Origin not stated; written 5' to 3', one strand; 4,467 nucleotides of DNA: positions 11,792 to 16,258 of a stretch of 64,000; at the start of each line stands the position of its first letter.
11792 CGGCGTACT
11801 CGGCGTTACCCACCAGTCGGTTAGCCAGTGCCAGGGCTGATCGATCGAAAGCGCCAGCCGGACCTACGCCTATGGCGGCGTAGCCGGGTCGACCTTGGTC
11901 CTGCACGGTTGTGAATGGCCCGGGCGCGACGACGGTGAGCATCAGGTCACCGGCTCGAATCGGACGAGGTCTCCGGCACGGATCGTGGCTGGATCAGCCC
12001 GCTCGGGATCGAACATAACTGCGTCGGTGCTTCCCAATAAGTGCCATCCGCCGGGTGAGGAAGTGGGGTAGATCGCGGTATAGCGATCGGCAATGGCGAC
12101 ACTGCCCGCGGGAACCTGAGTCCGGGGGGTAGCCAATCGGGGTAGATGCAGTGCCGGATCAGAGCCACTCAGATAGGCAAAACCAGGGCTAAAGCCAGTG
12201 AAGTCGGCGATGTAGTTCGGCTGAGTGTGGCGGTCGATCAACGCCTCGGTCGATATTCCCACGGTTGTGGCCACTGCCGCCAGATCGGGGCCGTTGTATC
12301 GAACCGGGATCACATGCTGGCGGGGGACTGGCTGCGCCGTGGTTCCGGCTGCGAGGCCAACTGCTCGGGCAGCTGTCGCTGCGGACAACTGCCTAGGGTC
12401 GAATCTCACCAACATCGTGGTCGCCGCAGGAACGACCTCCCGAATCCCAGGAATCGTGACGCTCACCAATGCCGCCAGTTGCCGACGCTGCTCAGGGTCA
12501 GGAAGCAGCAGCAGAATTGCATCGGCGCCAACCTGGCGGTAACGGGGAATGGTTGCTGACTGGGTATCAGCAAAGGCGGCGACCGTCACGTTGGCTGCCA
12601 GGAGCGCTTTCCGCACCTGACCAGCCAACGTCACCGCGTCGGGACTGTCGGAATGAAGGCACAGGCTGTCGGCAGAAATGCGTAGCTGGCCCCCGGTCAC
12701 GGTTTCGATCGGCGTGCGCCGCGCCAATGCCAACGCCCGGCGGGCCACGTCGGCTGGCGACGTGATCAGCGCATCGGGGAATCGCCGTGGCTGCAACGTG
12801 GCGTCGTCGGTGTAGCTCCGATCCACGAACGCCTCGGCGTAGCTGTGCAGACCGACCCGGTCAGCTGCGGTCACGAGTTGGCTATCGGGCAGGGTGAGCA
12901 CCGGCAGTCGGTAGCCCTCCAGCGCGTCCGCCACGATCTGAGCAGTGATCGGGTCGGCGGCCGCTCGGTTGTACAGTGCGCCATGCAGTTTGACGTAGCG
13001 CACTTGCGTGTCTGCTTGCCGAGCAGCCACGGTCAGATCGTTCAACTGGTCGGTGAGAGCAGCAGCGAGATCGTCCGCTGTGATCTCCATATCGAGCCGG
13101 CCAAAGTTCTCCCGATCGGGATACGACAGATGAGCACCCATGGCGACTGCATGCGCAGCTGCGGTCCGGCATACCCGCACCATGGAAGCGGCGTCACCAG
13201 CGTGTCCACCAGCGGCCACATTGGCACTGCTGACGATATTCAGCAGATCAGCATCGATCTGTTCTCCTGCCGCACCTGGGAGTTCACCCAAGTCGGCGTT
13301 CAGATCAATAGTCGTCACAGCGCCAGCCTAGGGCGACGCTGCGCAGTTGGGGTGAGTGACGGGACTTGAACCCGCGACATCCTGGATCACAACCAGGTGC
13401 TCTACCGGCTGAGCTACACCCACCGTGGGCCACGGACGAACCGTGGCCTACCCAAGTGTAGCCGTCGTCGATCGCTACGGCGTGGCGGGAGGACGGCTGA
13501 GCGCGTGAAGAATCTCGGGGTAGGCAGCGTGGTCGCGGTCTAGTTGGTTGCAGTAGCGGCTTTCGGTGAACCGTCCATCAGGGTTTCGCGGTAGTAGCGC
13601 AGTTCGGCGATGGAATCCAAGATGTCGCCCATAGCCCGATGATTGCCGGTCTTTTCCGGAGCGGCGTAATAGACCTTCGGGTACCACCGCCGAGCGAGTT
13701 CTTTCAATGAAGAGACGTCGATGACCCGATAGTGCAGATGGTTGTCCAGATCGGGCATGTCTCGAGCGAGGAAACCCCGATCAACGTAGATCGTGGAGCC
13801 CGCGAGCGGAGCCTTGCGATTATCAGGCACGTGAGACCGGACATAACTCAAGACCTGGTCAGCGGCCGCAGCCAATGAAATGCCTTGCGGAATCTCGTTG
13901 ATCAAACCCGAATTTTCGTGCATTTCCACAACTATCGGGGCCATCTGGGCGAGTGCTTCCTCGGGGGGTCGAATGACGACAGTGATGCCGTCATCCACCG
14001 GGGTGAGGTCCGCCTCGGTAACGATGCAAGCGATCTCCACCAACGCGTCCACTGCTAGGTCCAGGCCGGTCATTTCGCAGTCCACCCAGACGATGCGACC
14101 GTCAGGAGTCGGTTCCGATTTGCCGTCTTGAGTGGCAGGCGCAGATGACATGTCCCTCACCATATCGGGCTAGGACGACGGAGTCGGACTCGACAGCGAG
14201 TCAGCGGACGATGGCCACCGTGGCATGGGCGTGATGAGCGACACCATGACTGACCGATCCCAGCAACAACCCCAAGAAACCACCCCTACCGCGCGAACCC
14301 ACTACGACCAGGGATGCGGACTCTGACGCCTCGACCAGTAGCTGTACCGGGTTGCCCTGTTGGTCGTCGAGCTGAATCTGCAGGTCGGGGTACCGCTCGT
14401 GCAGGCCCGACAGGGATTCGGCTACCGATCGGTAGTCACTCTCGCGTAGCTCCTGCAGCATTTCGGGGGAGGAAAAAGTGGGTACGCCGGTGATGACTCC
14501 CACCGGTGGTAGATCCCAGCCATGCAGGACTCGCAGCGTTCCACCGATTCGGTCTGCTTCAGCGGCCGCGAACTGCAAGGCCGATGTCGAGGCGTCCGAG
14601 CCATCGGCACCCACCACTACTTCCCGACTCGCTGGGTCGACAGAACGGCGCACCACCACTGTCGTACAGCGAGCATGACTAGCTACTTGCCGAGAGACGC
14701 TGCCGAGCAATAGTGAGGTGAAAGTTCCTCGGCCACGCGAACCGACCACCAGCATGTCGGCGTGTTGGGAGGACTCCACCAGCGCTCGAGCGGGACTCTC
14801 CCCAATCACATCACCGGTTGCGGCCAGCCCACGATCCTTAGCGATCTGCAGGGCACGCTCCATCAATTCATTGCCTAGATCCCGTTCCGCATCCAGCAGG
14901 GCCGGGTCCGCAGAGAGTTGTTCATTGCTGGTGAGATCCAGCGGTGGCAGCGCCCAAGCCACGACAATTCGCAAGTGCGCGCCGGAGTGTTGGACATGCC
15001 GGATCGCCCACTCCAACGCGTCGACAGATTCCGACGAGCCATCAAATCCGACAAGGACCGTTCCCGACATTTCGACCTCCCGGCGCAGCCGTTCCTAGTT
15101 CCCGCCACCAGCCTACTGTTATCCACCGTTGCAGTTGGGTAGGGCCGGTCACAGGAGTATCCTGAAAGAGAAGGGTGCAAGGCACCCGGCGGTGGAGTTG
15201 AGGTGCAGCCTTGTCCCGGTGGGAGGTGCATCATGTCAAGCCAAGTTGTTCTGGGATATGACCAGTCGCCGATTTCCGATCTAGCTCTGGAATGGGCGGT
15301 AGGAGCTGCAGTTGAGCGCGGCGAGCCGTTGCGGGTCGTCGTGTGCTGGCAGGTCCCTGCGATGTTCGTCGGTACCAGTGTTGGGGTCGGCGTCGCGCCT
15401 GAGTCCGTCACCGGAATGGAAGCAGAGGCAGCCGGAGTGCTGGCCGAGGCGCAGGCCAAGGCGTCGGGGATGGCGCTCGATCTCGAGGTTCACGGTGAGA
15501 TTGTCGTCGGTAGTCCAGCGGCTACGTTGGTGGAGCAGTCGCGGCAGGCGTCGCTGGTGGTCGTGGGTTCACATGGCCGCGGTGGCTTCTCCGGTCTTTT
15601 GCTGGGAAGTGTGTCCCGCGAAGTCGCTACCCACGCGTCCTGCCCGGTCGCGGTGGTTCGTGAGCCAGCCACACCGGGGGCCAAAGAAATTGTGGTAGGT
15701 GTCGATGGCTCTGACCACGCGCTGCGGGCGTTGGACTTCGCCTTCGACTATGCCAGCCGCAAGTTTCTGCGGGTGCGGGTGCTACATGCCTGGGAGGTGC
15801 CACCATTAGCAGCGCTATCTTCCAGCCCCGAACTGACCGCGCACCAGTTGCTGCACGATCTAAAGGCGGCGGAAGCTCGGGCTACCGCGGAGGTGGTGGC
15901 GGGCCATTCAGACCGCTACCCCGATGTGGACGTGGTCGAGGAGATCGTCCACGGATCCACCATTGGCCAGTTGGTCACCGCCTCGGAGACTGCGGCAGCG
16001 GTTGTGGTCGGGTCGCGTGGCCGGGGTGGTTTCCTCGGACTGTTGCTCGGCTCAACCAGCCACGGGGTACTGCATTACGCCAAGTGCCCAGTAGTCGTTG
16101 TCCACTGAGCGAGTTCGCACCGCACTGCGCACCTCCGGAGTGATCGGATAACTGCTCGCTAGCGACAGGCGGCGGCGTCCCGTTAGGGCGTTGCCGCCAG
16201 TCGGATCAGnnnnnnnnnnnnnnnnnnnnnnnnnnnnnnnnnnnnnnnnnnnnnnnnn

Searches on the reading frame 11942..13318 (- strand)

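Call 59: search_protein_families(library=pfam, max_evalue=0.000001, proteins=[window:11942-13318:-])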
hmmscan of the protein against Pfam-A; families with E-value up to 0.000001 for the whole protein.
window:11942-13318:- (458 aa): 2 families
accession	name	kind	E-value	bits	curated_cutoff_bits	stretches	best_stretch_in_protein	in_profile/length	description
PF03746.21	LamB_YcsF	-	1.2e-75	254.7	22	1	4-239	1-238/239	LamB/YcsF family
PF02682.21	CT_C_D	-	4.9e-57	193.3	22.1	1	259-445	2-201/202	Carboxyltransferase domain, subdomain C and D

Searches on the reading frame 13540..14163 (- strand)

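Call 59: search_protein_families(library=pfam, max_evalue=0.000001, proteins=[window:13540-14163:-])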
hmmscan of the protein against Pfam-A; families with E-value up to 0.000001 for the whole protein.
window:13540-14163:- (207 aa): 1 family
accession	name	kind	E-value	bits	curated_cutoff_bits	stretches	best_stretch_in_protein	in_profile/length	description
PF00929.31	RNase_T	-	2e-24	87.4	24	1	25-187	1-163/164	Exonuclease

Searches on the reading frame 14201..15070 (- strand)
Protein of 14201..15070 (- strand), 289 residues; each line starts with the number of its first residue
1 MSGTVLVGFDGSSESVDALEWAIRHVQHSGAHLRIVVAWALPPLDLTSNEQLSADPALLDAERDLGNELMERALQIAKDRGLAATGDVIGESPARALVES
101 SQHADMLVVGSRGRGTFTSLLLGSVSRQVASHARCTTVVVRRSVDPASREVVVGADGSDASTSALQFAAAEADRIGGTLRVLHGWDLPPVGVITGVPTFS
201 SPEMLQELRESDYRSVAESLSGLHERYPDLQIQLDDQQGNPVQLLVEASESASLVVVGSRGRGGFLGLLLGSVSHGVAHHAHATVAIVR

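Call 59: search_protein_families(library=pfam, max_evalue=0.000001, proteins=[window:14201-15070:-])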
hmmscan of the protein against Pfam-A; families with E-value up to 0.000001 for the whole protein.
window:14201-15070:- (289 aa): 1 family
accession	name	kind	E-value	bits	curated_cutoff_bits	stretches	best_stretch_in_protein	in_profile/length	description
PF00582.32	Usp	-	9.1e-55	185.5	24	2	149-289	3-141/141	Universal stress protein family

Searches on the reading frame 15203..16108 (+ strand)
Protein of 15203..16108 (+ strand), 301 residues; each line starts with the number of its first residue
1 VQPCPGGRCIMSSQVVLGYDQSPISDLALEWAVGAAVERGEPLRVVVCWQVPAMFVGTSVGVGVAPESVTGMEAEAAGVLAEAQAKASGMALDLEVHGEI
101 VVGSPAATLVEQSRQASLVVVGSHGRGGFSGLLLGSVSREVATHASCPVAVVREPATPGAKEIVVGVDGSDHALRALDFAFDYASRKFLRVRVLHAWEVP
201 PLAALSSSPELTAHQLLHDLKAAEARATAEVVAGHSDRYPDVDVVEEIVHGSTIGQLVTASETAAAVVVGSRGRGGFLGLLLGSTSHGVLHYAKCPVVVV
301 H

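Call 59: search_protein_families(library=pfam, max_evalue=0.000001, proteins=[window:15203-16108:+])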
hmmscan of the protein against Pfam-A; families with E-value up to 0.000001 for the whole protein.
window:15203-16108:+ (301 aa): 1 family
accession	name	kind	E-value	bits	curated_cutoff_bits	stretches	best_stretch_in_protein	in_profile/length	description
PF00582.32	Usp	-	8.2e-55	185.7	24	2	161-301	3-141/141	Universal stress protein family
